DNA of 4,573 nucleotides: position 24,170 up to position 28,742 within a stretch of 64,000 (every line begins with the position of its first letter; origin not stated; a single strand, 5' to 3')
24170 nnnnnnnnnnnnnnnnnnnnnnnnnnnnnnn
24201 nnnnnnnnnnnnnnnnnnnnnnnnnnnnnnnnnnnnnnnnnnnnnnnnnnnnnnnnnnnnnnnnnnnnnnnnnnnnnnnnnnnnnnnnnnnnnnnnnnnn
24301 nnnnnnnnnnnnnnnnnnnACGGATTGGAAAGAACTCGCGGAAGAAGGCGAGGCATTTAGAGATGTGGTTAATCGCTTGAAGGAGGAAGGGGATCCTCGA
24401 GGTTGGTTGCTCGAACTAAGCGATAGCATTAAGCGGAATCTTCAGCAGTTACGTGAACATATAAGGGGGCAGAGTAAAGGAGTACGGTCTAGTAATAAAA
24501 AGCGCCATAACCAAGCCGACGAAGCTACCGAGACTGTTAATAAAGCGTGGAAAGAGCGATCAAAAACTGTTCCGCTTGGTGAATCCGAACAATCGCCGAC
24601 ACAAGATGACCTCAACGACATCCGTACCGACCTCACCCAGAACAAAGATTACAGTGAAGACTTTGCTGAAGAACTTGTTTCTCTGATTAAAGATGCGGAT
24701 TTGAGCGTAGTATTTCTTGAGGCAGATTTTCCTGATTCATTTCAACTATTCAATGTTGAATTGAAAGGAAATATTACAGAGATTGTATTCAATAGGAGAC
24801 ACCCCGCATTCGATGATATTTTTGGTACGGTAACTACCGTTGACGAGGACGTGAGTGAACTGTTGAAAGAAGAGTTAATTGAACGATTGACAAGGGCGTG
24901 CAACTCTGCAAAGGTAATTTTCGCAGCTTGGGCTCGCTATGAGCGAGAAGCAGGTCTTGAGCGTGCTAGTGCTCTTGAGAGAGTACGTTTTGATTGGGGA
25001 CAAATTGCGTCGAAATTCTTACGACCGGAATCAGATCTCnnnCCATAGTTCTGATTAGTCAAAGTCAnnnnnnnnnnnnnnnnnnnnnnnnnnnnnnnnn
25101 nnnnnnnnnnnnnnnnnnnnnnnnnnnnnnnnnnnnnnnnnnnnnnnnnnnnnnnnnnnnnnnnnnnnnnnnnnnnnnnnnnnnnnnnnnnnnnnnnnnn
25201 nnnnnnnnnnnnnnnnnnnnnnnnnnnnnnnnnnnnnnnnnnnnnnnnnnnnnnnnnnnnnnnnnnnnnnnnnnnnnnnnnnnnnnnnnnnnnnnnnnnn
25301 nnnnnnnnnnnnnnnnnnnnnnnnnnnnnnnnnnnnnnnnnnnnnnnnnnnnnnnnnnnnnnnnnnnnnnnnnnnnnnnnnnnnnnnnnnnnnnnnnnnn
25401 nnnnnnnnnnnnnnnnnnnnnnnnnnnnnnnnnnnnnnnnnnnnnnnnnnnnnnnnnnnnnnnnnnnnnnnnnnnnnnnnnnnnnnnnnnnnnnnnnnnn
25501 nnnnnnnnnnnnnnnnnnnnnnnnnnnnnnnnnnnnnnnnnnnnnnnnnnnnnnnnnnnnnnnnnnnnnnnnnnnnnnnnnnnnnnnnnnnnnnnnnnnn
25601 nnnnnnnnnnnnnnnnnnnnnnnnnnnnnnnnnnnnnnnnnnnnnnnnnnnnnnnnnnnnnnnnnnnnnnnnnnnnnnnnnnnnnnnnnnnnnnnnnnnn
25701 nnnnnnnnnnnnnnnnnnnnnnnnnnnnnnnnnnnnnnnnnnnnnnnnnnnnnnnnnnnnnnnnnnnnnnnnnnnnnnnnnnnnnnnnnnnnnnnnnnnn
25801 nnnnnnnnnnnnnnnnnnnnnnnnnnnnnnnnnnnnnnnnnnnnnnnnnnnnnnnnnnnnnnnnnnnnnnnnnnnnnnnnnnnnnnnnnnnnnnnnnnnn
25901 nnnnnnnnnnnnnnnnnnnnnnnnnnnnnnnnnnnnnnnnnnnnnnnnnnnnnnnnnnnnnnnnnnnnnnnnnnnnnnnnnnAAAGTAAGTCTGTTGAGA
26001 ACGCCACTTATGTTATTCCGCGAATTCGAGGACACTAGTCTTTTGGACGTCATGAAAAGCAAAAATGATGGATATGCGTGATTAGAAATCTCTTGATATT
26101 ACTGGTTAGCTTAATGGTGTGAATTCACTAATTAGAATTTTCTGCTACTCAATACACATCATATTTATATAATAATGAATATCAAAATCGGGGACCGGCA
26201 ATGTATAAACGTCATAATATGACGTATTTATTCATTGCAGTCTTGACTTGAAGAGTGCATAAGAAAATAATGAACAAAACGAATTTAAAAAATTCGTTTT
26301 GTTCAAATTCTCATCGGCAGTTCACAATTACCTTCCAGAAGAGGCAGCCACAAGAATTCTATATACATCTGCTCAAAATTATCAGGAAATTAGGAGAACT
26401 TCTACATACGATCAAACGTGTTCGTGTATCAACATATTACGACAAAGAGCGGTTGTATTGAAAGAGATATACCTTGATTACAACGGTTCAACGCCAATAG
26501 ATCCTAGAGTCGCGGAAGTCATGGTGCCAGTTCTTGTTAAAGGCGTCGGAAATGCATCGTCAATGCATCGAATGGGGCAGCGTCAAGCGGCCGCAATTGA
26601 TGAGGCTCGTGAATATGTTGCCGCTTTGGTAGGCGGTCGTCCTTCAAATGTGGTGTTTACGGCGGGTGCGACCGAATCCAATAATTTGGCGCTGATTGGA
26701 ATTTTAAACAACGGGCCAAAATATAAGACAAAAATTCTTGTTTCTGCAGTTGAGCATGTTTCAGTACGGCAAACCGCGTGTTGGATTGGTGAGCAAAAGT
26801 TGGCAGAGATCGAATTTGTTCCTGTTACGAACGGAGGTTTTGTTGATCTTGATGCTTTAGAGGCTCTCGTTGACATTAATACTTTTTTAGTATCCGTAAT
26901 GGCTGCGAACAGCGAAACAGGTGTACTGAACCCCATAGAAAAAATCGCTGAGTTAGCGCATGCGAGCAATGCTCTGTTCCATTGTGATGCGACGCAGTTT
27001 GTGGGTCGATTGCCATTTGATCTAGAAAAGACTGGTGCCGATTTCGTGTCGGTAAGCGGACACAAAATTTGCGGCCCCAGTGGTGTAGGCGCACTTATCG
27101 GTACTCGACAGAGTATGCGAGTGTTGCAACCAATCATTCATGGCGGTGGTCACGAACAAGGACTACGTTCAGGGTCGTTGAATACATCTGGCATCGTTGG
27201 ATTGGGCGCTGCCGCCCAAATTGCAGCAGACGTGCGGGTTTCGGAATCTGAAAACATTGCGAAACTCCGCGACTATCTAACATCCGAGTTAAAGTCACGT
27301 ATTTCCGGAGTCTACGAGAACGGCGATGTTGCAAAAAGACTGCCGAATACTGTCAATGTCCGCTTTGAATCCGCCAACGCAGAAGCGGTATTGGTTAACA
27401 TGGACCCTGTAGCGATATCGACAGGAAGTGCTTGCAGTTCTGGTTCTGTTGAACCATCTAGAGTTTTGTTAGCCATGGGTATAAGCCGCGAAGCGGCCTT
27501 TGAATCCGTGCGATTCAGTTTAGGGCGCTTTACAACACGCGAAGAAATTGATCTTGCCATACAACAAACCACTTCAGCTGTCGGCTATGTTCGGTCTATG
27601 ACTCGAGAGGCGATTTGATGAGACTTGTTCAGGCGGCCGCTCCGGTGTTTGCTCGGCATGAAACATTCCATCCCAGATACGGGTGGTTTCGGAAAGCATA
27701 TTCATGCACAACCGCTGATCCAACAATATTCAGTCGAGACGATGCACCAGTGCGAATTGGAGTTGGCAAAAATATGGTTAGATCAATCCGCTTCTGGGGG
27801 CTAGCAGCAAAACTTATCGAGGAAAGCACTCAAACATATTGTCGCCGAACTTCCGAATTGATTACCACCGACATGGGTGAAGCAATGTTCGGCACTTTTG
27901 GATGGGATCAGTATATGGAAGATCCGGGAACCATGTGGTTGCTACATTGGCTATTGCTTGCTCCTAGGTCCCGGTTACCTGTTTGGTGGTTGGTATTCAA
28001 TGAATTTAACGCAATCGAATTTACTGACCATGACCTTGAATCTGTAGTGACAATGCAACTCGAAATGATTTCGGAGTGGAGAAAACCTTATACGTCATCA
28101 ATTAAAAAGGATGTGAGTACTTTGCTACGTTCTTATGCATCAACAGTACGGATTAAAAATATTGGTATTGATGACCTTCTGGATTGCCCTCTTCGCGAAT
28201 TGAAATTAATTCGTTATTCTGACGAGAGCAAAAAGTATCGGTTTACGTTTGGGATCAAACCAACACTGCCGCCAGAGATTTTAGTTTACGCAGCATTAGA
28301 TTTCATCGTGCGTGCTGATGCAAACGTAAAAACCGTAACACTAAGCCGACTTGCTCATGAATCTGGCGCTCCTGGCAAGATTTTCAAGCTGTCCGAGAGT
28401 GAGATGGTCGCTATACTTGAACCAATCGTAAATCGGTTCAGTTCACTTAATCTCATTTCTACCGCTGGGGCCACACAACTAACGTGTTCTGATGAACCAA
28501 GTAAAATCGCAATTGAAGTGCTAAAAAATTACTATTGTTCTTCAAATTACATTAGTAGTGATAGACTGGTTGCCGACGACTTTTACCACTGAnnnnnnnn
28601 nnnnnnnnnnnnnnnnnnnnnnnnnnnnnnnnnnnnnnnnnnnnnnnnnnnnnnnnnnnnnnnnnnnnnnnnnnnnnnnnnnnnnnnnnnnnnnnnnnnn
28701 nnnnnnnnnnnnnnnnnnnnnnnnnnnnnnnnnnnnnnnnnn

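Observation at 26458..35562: SspABCD-SspE-type single-stranded DNA phosphorothioation defence locus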

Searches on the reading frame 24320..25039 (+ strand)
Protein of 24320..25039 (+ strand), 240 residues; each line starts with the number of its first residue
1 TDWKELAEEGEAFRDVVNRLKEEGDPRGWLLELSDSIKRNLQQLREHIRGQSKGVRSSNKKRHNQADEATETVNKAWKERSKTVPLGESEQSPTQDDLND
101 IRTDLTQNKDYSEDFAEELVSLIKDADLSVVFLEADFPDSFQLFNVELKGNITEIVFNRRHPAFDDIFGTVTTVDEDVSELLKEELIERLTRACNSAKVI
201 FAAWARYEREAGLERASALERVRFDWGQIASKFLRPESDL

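Call 98: search_protein_representatives(protein=window:24320-25039:+)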
Query: 240 residues. Proteins with E-value up to 0.001 (for the whole library): 221; up to 1e-10: 85; up to 1e-30: 11. The best 150 are listed.
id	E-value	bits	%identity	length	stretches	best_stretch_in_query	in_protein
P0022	1.0e-103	362.3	68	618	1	2-238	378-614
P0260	1.7e-88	312.5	63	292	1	2-240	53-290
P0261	8.6e-70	251.3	68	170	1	74-238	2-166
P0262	1.7e-60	220.9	62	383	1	1-173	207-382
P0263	2.5e-55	204.0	52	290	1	57-236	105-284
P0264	4.5e-46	173.7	70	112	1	131-239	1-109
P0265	7.1e-43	163.3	62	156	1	17-156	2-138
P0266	2.5e-38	148.4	42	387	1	5-237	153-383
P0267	1.1e-35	139.7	36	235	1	2-236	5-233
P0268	2.7e-33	131.9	35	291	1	2-239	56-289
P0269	3.6e-32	128.3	57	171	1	81-194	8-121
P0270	1.3e-27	113.4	34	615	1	2-236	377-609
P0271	7.8e-26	107.5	31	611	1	2-238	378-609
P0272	5.6e-25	104.7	33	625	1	7-235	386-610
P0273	1.7e-24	103.2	34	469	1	3-236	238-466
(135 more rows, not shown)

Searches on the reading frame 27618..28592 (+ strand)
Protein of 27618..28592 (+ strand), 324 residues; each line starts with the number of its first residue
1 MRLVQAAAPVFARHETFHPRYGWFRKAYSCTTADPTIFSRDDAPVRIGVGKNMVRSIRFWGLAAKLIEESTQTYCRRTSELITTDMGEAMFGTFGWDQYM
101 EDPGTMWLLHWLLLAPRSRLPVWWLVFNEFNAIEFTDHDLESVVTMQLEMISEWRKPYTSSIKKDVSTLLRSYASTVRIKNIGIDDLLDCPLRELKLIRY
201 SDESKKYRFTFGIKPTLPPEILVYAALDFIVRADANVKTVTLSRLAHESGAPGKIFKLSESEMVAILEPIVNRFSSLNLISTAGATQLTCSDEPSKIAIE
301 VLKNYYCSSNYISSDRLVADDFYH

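Call 4: search_protein_families(library=padloc, proteins=[window:27618-28592:+])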
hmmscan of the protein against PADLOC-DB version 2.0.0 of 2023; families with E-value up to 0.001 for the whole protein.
window:27618-28592:+ (324 aa): 10 families
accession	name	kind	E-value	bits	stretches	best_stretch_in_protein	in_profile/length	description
PDLC02768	SspB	-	8.5e-104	345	1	10-306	2-295/295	SspB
PDLC02769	SspB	-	3.1e-74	247.9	1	11-290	3-279/282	SspB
PDLC02766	SspB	-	4.8e-63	211.2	1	11-290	3-282/285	SspB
PDLC02764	SspB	-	6.9e-47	158.1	1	11-287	1-267/276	SspB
PDLC02760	SspB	-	1.6e-43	147.2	1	11-288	4-268/269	SspB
PDLC02762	SspB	-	8.1e-36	121.8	1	11-306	3-291/293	SspB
PDLC02765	SspB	-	4.2e-32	110.4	1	11-292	4-287/292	SspB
PDLC02761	SspB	-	2.4e-21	74.4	1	95-299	113-331/340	SspB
PDLC02767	SspB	-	1.1e-12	46.3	1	11-262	8-267/295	SspB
PDLC02763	SspB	-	3.6e-12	44.5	1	11-184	7-166/279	SspB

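Call 5: search_protein_families(library=pfam, proteins=[window:27618-28592:+])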
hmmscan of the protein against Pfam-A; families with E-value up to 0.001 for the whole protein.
window:27618-28592:+ (324 aa): 1 family
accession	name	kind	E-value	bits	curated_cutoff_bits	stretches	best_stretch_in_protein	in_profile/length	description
PF13182.11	DUF4007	-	3.7e-86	289.3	27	1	11-306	1-288/288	Protein of unknown function (DUF4007)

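Call 6: search_protein_families(library=ncbifam, proteins=[window:27618-28592:+])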
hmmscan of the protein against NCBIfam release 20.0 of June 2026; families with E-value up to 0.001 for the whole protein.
window:27618-28592:+ (324 aa): 0 families

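Call 13: search_solved_structures(query=window:27618-28592:+, show_alignments=1)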
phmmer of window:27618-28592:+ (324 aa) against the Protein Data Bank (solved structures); distinct sequences matched with E-value up to 0.001: 1.
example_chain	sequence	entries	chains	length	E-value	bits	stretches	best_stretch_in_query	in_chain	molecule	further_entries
6juf_B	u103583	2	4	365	2.1e-60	207.9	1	2-307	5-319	SspB protein | DUF4007 domain-containing protein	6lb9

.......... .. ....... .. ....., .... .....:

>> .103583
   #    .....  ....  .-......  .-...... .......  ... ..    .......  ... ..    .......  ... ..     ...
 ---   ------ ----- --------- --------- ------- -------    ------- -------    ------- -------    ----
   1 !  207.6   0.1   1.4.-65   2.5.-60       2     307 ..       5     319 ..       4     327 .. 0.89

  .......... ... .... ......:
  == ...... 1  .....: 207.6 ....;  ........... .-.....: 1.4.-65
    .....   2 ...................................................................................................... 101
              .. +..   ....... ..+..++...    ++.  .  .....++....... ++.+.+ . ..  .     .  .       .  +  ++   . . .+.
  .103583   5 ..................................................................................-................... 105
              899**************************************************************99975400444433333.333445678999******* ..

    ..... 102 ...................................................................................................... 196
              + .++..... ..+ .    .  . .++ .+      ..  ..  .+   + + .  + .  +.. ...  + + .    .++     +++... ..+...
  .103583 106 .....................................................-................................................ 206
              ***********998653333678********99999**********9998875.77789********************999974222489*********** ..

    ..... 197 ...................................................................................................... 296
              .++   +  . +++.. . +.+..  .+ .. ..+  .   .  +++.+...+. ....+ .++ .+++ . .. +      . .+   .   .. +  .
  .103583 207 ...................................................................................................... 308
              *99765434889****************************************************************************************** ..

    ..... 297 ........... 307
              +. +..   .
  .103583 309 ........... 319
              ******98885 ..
